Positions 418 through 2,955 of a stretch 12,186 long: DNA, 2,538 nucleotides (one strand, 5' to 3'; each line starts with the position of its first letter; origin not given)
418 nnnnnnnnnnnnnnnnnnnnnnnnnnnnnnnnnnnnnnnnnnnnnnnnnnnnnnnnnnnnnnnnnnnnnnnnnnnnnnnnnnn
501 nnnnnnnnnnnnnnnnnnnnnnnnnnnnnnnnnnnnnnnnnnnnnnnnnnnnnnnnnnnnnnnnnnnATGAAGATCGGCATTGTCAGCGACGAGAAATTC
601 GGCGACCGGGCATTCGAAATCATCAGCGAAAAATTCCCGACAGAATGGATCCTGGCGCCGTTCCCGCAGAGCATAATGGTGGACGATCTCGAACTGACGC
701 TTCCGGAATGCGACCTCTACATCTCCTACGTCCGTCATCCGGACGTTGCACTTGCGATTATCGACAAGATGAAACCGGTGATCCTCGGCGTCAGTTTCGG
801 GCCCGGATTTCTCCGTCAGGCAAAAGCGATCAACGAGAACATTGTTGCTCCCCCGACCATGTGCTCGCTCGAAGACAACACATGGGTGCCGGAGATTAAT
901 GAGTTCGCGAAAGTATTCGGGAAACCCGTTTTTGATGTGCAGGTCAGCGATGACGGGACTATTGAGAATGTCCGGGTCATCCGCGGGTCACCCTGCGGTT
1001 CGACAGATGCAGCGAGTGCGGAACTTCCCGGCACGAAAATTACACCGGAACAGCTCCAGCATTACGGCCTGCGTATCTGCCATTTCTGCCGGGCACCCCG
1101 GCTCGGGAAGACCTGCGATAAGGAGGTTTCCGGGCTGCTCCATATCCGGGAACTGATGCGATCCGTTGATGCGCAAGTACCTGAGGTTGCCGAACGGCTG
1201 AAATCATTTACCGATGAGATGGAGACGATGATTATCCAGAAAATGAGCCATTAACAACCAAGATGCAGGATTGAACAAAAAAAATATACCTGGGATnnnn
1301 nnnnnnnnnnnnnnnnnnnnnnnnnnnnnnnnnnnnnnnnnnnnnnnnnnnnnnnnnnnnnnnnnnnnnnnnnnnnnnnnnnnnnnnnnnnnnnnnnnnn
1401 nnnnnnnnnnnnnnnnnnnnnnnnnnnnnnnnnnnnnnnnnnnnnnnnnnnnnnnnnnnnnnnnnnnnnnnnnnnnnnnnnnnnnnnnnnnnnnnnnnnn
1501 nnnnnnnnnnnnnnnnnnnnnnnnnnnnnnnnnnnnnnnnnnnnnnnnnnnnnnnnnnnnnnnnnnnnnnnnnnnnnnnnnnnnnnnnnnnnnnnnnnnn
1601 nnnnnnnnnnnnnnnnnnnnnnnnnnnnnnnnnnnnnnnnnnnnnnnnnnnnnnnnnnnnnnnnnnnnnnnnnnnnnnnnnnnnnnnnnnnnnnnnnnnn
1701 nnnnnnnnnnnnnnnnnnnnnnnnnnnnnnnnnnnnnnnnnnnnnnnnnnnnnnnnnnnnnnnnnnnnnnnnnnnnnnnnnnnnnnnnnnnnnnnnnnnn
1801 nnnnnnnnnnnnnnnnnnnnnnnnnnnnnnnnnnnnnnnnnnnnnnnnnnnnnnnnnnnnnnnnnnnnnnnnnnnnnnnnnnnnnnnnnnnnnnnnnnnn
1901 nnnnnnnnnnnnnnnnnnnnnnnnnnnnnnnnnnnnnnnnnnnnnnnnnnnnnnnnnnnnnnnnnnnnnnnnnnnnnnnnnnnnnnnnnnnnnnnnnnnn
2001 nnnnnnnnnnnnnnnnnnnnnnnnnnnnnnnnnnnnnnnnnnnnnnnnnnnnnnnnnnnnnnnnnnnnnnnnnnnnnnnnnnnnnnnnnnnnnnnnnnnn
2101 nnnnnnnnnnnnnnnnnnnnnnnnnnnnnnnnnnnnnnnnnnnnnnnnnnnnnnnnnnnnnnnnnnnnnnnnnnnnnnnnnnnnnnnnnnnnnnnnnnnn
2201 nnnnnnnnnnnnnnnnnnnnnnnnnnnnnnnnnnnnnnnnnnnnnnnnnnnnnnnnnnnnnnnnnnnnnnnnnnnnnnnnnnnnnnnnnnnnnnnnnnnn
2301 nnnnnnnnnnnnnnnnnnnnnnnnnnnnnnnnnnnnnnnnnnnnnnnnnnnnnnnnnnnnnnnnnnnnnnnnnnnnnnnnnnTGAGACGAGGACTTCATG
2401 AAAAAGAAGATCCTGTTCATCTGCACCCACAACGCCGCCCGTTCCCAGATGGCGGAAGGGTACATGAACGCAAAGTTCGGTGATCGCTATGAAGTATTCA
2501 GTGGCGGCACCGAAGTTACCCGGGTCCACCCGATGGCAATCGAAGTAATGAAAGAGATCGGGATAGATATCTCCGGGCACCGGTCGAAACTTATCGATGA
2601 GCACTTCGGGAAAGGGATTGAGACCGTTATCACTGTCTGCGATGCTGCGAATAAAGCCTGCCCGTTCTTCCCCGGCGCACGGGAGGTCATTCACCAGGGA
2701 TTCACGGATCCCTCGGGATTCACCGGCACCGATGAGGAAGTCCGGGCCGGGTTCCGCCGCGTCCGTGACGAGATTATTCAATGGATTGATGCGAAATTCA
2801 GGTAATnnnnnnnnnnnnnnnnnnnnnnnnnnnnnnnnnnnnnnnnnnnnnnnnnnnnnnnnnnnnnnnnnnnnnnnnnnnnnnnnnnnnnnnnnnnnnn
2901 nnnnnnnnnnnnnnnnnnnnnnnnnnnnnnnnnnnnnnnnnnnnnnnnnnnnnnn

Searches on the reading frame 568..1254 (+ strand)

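Call 3: search_protein_families(library=pfam, proteins=[window:568-1254:+], max_evalue=0.01)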
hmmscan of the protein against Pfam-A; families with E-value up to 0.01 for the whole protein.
window:568-1254:+ (228 aa): 1 family
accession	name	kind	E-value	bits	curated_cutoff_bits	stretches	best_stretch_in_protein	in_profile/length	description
PF02593.20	DUF166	-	1e-32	113.9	24.4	1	5-200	2-219/221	Domain of unknown function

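Call 4: search_protein_families(library=ncbifam, proteins=[window:568-1254:+], max_evalue=0.01)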
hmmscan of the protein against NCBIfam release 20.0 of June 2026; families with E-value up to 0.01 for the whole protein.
window:568-1254:+ (228 aa): 1 family
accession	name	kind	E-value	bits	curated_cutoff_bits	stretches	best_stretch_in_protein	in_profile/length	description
NF041372.1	DUF166_seleno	equivalog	7.2e-18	65.1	200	1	38-176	42-173/203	DUF166 family (seleno)protein DfsP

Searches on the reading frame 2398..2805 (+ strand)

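Call 3: search_protein_families(library=pfam, proteins=[window:2398-2805:+], max_evalue=0.01)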
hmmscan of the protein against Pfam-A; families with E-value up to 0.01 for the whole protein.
window:2398-2805:+ (135 aa): 1 family
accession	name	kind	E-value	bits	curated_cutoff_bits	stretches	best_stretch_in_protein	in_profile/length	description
PF01451.26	LMWPc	-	2.4e-17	63.9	23.2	1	5-127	1-137/144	Low molecular weight phosphotyrosine protein phosphatase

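Call 4: search_protein_families(library=ncbifam, proteins=[window:2398-2805:+], max_evalue=0.01)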
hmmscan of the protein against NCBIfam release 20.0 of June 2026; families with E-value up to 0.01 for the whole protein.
window:2398-2805:+ (135 aa): 3 families
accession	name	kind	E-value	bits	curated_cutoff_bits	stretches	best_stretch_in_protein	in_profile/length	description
TIGR02691.1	arsC_pI258_fam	equivalog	4.3e-38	130.5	174.3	1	5-130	1-126/129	arsenate reductase (thioredoxin)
NF010053.0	PRK13530.1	subfamily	4.1e-35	121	215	1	2-131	3-126/133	arsenate reductase (thioredoxin)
TIGR02689.1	ars_reduc_gluta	equivalog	2e-24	86.2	157.6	1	3-130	1-122/126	arsenate reductase, glutathione/glutaredoxin type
